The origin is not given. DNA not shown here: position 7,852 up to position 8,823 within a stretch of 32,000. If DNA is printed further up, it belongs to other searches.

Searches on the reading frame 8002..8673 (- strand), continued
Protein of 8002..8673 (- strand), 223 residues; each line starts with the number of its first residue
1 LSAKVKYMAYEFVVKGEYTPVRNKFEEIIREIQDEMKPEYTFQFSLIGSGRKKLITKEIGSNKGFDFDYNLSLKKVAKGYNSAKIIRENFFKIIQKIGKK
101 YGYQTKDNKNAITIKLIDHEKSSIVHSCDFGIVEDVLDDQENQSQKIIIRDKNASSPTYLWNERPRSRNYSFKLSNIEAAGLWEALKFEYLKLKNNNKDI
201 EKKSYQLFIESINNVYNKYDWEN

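Call 28: find_related_loci(query=A1, collection=genome_contigs, flank=5000)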
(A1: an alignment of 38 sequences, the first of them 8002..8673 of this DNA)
Query A1 (223 aa) in genome_contigs; peptide patterns used: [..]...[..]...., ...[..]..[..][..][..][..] (x = any residue, [..] = any of these).
341 stretches matched a pattern; 264 encode a relative of the query (tblastn E <= 1e-3); the best 80 are kept; 80 distinct loci.
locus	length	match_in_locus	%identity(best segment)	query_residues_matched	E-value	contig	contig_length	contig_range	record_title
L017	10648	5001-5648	73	8-223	3e-106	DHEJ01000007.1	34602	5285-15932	MAG TPA_asm: Acholeplasmataceae bacterium UBA4853 UBA4853_contig_2983, whole genome shotgun sequence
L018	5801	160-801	59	8-222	3e-76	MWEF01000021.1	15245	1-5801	MAG: Tenericutes bacterium ADurb.Bin087 BWX74_contig000021, whole genome shotgun sequence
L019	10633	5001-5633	50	9-221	7e-61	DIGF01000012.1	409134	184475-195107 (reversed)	MAG TPA_asm: Bacillales bacterium UBA5729 UBA5729_contig_885, whole genome shotgun sequence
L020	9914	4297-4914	52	10-218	5e-61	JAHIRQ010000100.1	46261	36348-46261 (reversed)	MAG: Bacillota bacterium isolate MM_PC_MetaG.mb.136 MM_PC_MetaG.mb.136_k141_880982, whole genome shotgun sequence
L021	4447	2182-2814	48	9-221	2e-60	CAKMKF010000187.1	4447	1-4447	uncultured Acholeplasmataceae bacterium isolate OKU19 genome assembly, contig: MEGAHIT_co_assembly_000000007506, whole g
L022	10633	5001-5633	48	9-221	3e-59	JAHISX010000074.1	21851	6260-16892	MAG: Bacillota bacterium isolate MM_PC_MetaG.mb.192 MM_PC_MetaG.mb.192_k141_1585580, whole genome shotgun sequence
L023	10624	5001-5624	50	8-218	6e-59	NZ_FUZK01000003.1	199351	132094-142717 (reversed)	Acholeplasma oculi strain ATCC 27350, whole genome shotgun sequence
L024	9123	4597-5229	47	9-221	1e-58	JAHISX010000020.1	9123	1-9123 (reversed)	MAG: Bacillota bacterium isolate MM_PC_MetaG.mb.192 MM_PC_MetaG.mb.192_k141_283485, whole genome shotgun sequence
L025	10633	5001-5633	46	9-221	1e-57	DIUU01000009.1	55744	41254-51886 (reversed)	MAG TPA_asm: Acholeplasmataceae bacterium UBA6150 UBA6150_contig_66039, whole genome shotgun sequence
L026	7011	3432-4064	46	9-221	2e-56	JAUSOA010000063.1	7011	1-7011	MAG: Acholeplasmataceae bacterium isolate E21_concoct.bin.144_sub E21_k141_104069, whole genome shotgun sequence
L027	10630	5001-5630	47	10-221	1e-53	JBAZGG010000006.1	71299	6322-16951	MAG: Bacilli bacterium isolate SO_2017_LW3_39 NODE_740_length_71299_cov_1.588377_LW162_2017, whole genome shotgun sequen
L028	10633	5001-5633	43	9-221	5e-53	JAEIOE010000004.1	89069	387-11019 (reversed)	MAG: Mycoplasmatota bacterium isolate MAG22 NODE_260_length_89069_cov_75.103324, whole genome shotgun sequence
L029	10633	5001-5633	42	9-221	5e-52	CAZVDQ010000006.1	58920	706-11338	MAG TPA_asm: uncultured Mariniplasma sp. isolate binchicken_co181_473 genome assembly, contig: NODE_537_length_58920_cov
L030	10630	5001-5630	42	9-221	2e-49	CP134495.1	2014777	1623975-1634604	Mycoplasmatota bacterium WC30 chromosome, complete genome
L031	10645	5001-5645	58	8-222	4e-72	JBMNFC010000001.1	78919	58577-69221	MAG: Acholeplasmatales bacterium isolate SBF912LR0HQ0086 contig_30744, whole genome shotgun sequence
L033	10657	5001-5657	39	1-218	3e-44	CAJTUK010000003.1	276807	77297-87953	MAG TPA_asm: uncultured Christensenella sp. isolate MGBC114492 genome assembly, contig: MGBC114492.3, whole genome shotg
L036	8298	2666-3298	40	10-218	2e-43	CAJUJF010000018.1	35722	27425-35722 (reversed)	MAG TPA_asm: uncultured Christensenellaceae bacterium isolate MGBC152639 genome assembly, contig: MGBC152639.18, whole g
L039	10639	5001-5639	43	5-217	1e-41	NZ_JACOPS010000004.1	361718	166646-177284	Ruminococcus intestinalis strain NSJ-71 M23_ctg004, whole genome shotgun sequence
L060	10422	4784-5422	37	10-223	3e-38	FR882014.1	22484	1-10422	Firmicutes bacterium CAG:238 genomic scaffold, scf401, whole genome shotgun sequence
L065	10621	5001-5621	37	10-217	1e-37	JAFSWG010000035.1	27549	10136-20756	MAG: Acholeplasmatales bacterium isolate RGIG3531 Goat_Rumen.Co__c1532272, whole genome shotgun sequence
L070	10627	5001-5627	36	10-219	4e-37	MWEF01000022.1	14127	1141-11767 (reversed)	MAG: Tenericutes bacterium ADurb.Bin087 BWX74_contig000022, whole genome shotgun sequence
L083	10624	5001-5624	35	10-218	7e-36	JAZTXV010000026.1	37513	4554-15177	MAG: Eubacteriales bacterium isolate T1900045328_YK20190017.MAGScoT_cleanbin_000074 SGB_6489_k141_723625, whole genome s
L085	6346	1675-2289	37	8-216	5e-36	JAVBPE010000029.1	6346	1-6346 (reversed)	MAG: Anaeroplasmataceae bacterium isolate EPI_MAG_00129 c_000011025353, whole genome shotgun sequence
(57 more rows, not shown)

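Call 29: find_related_loci(query=A1, collection=viral_contigs, flank=5000)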
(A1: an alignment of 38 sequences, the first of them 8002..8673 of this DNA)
Query A1 (223 aa) in viral_contigs; peptide patterns used: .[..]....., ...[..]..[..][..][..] (x = any residue, [..] = any of these).
145 stretches matched a pattern; 46 encode a relative of the query (tblastn E <= 1e-3); 46 distinct loci.
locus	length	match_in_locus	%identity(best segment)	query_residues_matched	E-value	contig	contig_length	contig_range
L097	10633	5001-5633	50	9-221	4e-61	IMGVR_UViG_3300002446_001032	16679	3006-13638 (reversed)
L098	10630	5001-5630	46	9-221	1e-57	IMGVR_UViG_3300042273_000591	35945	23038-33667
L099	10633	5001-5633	50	9-221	4e-61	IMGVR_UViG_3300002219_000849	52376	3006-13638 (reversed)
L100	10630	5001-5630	42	9-221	2e-51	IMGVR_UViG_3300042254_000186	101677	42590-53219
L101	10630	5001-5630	42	9-221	2e-51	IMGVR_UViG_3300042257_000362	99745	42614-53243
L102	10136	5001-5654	42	1-221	8e-53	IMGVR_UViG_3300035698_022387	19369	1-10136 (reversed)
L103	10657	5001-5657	39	1-218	2e-44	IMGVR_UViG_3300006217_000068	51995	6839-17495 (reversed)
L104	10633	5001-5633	40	10-218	1e-43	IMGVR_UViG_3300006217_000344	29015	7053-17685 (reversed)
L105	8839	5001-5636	42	8-220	3e-43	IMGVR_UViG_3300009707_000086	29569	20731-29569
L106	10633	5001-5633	41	10-218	1e-42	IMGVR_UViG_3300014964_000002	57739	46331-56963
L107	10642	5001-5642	40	6-217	5e-42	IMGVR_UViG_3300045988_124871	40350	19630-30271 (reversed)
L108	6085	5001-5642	40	6-217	5e-42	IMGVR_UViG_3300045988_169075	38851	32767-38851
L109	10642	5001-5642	40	6-217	5e-42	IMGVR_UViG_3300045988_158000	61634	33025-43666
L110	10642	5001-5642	40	6-217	3e-41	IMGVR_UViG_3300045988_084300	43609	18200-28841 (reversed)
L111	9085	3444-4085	40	6-217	3e-41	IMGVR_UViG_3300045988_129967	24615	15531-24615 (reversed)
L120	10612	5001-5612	33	10-218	2e-29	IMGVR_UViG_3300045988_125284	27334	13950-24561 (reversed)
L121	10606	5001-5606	34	12-218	2e-29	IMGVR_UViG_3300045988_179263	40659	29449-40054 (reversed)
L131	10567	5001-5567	33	26-215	2e-26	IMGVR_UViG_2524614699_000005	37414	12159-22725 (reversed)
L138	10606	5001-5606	31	14-219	1e-24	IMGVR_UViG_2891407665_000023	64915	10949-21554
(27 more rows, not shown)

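Call 33: search_protein_families(library=pfam, proteins=[L107:5731-7047:+, L120:5695-7032:+, L033:5734-7122:+, L131:5611-6936:+, L138:5670-6962:+, L107:4549-4890:+, L121:4444-4878:+, L033:3936-4952:+, L120:3174-4853:+, L131:4248-4790:+], max_evalue=0.01)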
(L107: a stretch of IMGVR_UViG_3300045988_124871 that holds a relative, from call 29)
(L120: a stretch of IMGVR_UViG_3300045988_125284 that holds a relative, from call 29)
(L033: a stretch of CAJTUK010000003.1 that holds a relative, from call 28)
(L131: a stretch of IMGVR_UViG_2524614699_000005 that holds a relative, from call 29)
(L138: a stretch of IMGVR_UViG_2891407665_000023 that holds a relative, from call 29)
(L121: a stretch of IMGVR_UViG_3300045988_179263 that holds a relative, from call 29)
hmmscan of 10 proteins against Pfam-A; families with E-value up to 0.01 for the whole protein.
L107:5731-7047:+ (438 aa): 3 families
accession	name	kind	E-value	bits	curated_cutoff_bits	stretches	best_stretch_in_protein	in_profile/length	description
PF01555.25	N6_N4_Mtase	-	1.2e-32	114.1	26.7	1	192-415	2-220/221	DNA methylase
PF02195.25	ParB_N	-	8.5e-07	29.4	26.3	1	3-87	3-88/95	ParB N-terminal domain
PF01170.24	UPF0020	-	0.00031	20.9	22.3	0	374-412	26-64/197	RMKL-like, methyltransferase domain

L120:5695-7032:+ (445 aa): 4 families
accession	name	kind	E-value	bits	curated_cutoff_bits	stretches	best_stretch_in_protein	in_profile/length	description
PF01555.25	N6_N4_Mtase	-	3.1e-31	109.5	26.7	1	192-422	2-220/221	DNA methylase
PF02195.25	ParB_N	-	1e-06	29.1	26.3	1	3-87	3-88/95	ParB N-terminal domain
PF01170.24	UPF0020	-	0.0066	16.6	22.3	0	179-204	109-135/197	RMKL-like, methyltransferase domain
PF02384.22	N6_Mtase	-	0.0081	15.9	20.4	0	187-237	122-170/311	N-6 DNA Methylase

L033:5734-7122:+ (462 aa): 1 family
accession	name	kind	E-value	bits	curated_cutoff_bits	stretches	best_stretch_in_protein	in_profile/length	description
PF14818.11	SOGA1-2-like_CC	-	0.00047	20.4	26.6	1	285-317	18-50/54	SOGA 1/2-like, coiled-coil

L131:5611-6936:+ (441 aa): 3 families
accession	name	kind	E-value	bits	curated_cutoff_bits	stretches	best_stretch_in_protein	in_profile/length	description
PF01555.25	N6_N4_Mtase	-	1.7e-25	90.8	26.7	1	217-406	2-219/221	DNA methylase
PF02195.25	ParB_N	-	3.8e-06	27.3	26.3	1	46-116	18-92/95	ParB N-terminal domain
PF03602.21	Cons_hypoth95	-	0.00087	19.4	24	0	361-433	34-106/182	Conserved hypothetical protein 95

L138:5670-6962:+ (430 aa): 3 families
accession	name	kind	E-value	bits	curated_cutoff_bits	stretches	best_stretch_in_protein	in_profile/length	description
PF01555.25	N6_N4_Mtase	-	6.1e-26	92.2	26.7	1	207-396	2-219/221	DNA methylase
PF02195.25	ParB_N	-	8.3e-07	29.4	26.3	1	22-93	4-80/95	ParB N-terminal domain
PF03602.21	Cons_hypoth95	-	0.004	17.3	24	0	351-405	34-88/182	Conserved hypothetical protein 95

L107:4549-4890:+ (113 aa): 1 family
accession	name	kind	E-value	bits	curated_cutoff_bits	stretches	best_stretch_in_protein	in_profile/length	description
PF05016.21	ParE_toxin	-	2.4e-12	47.7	23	1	6-99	1-88/89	ParE toxin of type II toxin-antitoxin system, parDE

L121:4444-4878:+ (144 aa): 0 families

L033:3936-4952:+ (338 aa): 0 families

L120:3174-4853:+ (559 aa): 2 families
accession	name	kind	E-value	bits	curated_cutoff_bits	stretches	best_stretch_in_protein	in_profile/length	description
PF20441.4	TerL_nuclease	-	1.8e-49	168.9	24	1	260-541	3-283/286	Terminase large subunit, endonuclease domain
PF03354.21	TerL_ATPase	-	3.4e-22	79.5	23.7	1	77-249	1-174/178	Terminase large subunit, ATPase domain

L131:4248-4790:+ (180 aa): 1 family
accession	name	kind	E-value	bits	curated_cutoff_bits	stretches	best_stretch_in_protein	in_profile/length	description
PF05119.17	Terminase_4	-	2.9e-07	31.2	24.7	1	68-142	1-75/98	Phage terminase, small subunit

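Call 34: search_protein_families(library=pfam, proteins=[L020:5026-5883:+, L031:6104-7012:+, L083:4189-4881:+, L039:5705-6145:+, L060:5566-6237:+, L065:5675-6640:+, L036:3376-4164:+, L070:5785-6705:+, L010:5923-6879:+, L085:858-1547:+], max_evalue=0.01)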
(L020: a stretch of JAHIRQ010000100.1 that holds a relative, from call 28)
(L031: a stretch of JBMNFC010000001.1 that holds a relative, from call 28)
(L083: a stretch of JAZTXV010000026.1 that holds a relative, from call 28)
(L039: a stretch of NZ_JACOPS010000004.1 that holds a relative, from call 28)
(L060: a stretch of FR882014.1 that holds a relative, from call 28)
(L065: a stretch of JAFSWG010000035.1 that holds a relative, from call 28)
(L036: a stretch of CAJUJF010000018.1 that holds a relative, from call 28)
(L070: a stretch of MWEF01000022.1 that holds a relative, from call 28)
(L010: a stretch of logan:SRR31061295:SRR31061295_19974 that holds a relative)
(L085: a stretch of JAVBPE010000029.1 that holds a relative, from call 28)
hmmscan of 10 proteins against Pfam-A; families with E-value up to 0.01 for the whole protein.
L020:5026-5883:+ (285 aa): 2 families
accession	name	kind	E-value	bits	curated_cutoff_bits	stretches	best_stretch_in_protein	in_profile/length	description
PF18928.5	DUF5677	-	1.5e-08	35.4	27.1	1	47-208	6-154/166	Family of unknown function (DUF5677)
PF00573.27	Ribosomal_L4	-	0.0038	17.3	25.8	1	52-137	116-182/190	Ribosomal protein L4/L1 family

L031:6104-7012:+ (302 aa): 0 families

L083:4189-4881:+ (230 aa): 2 families
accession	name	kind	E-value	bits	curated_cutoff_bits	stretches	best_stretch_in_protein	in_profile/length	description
PF07751.16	Abi_2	-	2.9e-07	31.4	25.6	1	40-99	24-81/184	Abi-like protein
PF18735.6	HEPN_RiboL-PSP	-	0.00012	22.5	28.4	1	33-160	48-161/191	RiboL-PSP-HEPN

L039:5705-6145:+ (146 aa): 1 family
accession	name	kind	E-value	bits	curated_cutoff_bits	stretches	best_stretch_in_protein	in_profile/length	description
PF12666.12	PrgI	-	6.9e-34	116.7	27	1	29-120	1-91/91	PrgI family protein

L060:5566-6237:+ (223 aa): 1 family
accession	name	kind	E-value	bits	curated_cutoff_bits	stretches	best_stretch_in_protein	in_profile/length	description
PF20715.2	DUF6827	-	0.0054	17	26.9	1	103-185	31-119/158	Domain of unknown function (DUF6827)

L065:5675-6640:+ (321 aa): 3 families
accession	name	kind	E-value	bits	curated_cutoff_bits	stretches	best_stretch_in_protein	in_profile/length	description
PF12706.13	Lactamase_B_2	-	5.2e-11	43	27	1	38-176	25-171/200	Beta-lactamase superfamily domain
PF16661.11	Lactamase_B_6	-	5e-06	26.5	27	1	23-81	5-77/193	Metallo-beta-lactamase superfamily domain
PF00753.33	Lactamase_B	-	0.00014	22.3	22.7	1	41-62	41-62/196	Metallo-beta-lactamase superfamily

L036:3376-4164:+ (262 aa): 0 families

L070:5785-6705:+ (306 aa): 0 families

L010:5923-6879:+ (318 aa): 0 families

L085:858-1547:+ (229 aa): 4 families
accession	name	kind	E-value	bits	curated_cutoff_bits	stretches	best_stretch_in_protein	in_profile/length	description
PF08772.16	Zn_ribbon_NOB1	-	0.0014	19.2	24.9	0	158-195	19-57/72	Nin one binding (NOB1) Zn-ribbon like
PF14354.12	Lar_restr_allev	-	0.0034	18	28.6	0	126-170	6-33/58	Restriction alleviation protein Lar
PF22415.1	PSV_ORF131-like_dom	-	0.0036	17.7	27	0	162-188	22-47/80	PSV_Hypothetical protein ORF131-like domain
PF23477.1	zf_Tbcl_2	-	0.0088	16.2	27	0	210-221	5-16/37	Probable treble clef zinc finger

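Call 64: search_protein_families(library=padloc, proteins=[L020:5026-5883:+, L033:5734-7122:+, L033:3936-4952:+, L065:5675-6640:+, L107:5731-7047:+, L083:4189-4881:+, L060:5566-6237:+, L070:5785-6705:+, L010:5923-6879:+], max_evalue=0.01)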
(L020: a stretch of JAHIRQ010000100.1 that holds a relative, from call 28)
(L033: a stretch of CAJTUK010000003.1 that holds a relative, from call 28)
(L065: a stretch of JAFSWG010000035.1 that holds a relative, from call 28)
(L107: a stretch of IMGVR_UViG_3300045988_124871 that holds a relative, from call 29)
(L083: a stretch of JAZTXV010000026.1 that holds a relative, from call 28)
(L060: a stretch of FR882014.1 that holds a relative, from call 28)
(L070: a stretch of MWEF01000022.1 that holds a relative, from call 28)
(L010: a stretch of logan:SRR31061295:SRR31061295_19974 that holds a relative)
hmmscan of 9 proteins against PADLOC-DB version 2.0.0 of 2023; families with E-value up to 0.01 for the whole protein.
L020:5026-5883:+ (285 aa): 0 families

L033:5734-7122:+ (462 aa): 2 families
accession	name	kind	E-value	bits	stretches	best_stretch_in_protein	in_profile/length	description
PDLC04161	HEC-07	-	1.1e-05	22.6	0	81-200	105-227/553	-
PDLC02910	HicA-like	-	0.00051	17.9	1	411-454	19-58/61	-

L033:3936-4952:+ (338 aa): 0 families

L065:5675-6640:+ (321 aa): 0 families

L107:5731-7047:+ (438 aa): 59 families (the best 25 are shown)
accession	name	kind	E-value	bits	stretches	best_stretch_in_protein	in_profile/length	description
PDLC03229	MTase_II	-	2.6e-148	492.4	2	1-317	8-329/436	Type II methyltransferase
PDLC03371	MTase_II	-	1.4e-41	140.8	1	173-421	15-255/260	Type II methyltransferase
PDLC03299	MTase_II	-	1.2e-31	108.3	1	168-419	14-258/296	Type II methyltransferase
PDLC03308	MTase_II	-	2.8e-26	90.4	2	344-424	320-401/419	Type II methyltransferase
PDLC03353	MTase_II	-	4.9e-24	83.3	1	180-418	17-250/260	Type II methyltransferase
PDLC03228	MTase_II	-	4.9e-23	80.1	2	342-419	129-206/227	Type II methyltransferase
PDLC03216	MTase_II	-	1.5e-21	74.9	1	169-422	12-259/364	Type II methyltransferase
PDLC03320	MTase_II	-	2.2e-21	74.3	1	141-426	6-282/289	Type II methyltransferase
PDLC03738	oMTase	-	1.2e-20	71.6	1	168-420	20-267/376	orphan methyltransferase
PDLC03265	MTase_II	-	3.6e-18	64.1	1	355-421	265-331/333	Type II methyltransferase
PDLC03387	MTase_II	-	4.3e-16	56.9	1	349-421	207-278/289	Type II methyltransferase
PDLC03296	MTase_II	-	2.2e-14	51.5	1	182-407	20-239/336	Type II methyltransferase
PDLC03251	MTase_II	-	2.4e-14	51.3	1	315-417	163-265/282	Type II methyltransferase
PDLC03241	MTase_II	-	3.7e-14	50.5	2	355-418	370-433/447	Type II methyltransferase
PDLC03339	MTase_II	-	4e-14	50.2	1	347-422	200-275/399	Type II methyltransferase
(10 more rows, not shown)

L083:4189-4881:+ (230 aa): 2 families
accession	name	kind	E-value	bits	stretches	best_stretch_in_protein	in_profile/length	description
PDLC02344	AbiD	-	1e-07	30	2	40-130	51-136/277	AbiD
PDLC01468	Cas13b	-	2.2e-05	21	1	37-198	808-931/933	CAS-VI-B; effector__SPE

L060:5566-6237:+ (223 aa): 0 families

L070:5785-6705:+ (306 aa): 0 families

L010:5923-6879:+ (318 aa): 0 families

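Call 75: search_protein_families(library=pfam, alignment_id=A4, max_evalue=0.0001)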
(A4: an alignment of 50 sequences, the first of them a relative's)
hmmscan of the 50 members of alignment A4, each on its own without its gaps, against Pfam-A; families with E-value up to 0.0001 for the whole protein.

A. member 1, L013:5756-6058:+ (101 aa): 0 families

B. families by the number of members that match (of 50 scanned): 41 families (the first 25 are shown)
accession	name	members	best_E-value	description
PF01555.25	N6_N4_Mtase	5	1.2e-32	DNA methylase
PF02195.25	ParB_N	5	7.1e-07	ParB N-terminal domain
PF19553.4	DUF6076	3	1.3e-18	Family of unknown function (DUF6076)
PF12666.12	PrgI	2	6.9e-34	PrgI family protein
PF01554.23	MatE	2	4.1e-07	MatE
PF09848.15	SLFN-g3_helicase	1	3.1e-98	Schlafen group 3, DNA/RNA helicase domain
PF13660.11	DUF4147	1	1.5e-79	Domain of unknown function (DUF4147)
PF12695.13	Abhydrolase_5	1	1.5e-50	Alpha/beta hydrolase family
PF00580.27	UvrD-helicase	1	1.7e-48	UvrD/REP helicase N-terminal domain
PF14198.11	TnpV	1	4.9e-43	Transposon-encoded protein TnpV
PF00578.27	AhpC-TSA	1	1.6e-41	AhpC/TSA family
PF05161.18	MOFRL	1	1.1e-36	MOFRL family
PF00239.26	Resolvase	1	3.6e-35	Resolvase, N terminal domain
PF07693.20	KAP_NTPase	1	4.3e-32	KAP family P-loop domain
PF07508.19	Recombinase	1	2.4e-26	Recombinase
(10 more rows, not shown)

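Call 76: search_dna_similar(query=window:8002-8652:-, collection=phages, mode=protein, max_rows=15, max_evalue=0.001)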
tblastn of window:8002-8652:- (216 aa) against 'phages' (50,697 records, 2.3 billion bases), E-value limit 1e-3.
Records with a match: 1; places in all: 1; records where one place covers at least 80% of the query: 1.
Best place of each record, by identity: <60% 1.
By first word of the organism name: phage 1.
By host as written in the record: - 1.
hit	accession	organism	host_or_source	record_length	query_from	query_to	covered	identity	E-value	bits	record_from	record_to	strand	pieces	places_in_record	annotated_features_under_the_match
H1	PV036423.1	phage NatCom_17901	human feces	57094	1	212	98%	28.4%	5e-15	79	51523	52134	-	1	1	hypothetical protein (x2)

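Call 77: search_dna_similar(query=window:8002-8652:-, collection=plasmids, mode=protein, max_rows=15, max_evalue=0.001)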
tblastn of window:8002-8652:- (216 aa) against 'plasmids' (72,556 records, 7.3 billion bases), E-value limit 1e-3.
No match.

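Call 78: get_annotated_region(hit=H1, flank=4000)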
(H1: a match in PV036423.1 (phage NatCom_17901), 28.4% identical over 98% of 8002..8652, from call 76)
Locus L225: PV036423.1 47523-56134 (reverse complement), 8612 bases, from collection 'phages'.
description: Phage NatCom_17901, complete genome.
organism: phage NatCom_17901 (NCBI taxid 3403543)
taxonomy: Viruses; Duplodnaviria; Heunggongvirae; Uroviricota; Caudoviricetes; Ca. Heliusvirales
host: -; source: human feces; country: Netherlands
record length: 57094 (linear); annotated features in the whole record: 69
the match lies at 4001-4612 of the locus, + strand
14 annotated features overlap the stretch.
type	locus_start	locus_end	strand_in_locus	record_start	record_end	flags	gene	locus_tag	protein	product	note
CDS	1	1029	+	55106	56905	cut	-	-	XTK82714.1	hypothetical protein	-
CDS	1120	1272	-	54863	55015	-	-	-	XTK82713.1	hypothetical protein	-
CDS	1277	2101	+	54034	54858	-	-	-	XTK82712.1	hypothetical protein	-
CDS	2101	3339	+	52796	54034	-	-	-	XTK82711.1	hypothetical protein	-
CDS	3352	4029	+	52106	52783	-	-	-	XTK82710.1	hypothetical protein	-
CDS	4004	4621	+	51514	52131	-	-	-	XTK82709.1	hypothetical protein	-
CDS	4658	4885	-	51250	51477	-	-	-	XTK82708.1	hypothetical protein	-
CDS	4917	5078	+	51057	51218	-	-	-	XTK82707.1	hypothetical protein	-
CDS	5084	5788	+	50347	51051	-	-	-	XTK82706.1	hypothetical protein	-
CDS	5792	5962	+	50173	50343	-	-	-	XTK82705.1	hypothetical protein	-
CDS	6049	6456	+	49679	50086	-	-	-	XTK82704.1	hypothetical protein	-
CDS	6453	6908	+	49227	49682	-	-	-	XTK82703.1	anaerobic ribonucleotide reductase small subunit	-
CDS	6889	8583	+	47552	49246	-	-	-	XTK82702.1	anaerobic ribonucleoside reductase large subunit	-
CDS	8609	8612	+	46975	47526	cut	-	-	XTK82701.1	thymidylate kinase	-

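Call 90: search_protein_representatives(alignment_id=A1)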
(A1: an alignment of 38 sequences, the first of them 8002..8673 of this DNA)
Query: 38 sequences, 217 profile positions. Proteins with E-value up to 0.001 (for the whole library): 1098; up to 1e-10: 666; up to 1e-30: 158. The best 150 are listed.
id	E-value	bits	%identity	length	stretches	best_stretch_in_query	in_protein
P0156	2.8e-83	295.2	-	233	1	2-216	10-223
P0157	6.9e-81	287.4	-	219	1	2-216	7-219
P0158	6.4e-72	258.1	-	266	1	2-216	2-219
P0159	8.1e-71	254.5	-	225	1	3-215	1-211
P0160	2.6e-69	249.6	-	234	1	2-215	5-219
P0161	2.0e-67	243.4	-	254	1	2-213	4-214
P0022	1.1e-66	241.0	-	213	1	2-214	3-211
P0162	2.0e-66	240.1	-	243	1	2-214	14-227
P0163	3.4e-66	239.4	-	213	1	2-216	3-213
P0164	1.6e-64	233.9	-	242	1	3-215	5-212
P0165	2.4e-64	233.3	-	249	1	2-216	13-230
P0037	9.2e-64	231.4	-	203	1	2-209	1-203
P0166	2.0e-63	230.3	-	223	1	3-215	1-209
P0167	4.0e-63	229.4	-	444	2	3-212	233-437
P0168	7.8e-63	228.4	-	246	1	3-214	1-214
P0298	1.2e-31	126.5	-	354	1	3-214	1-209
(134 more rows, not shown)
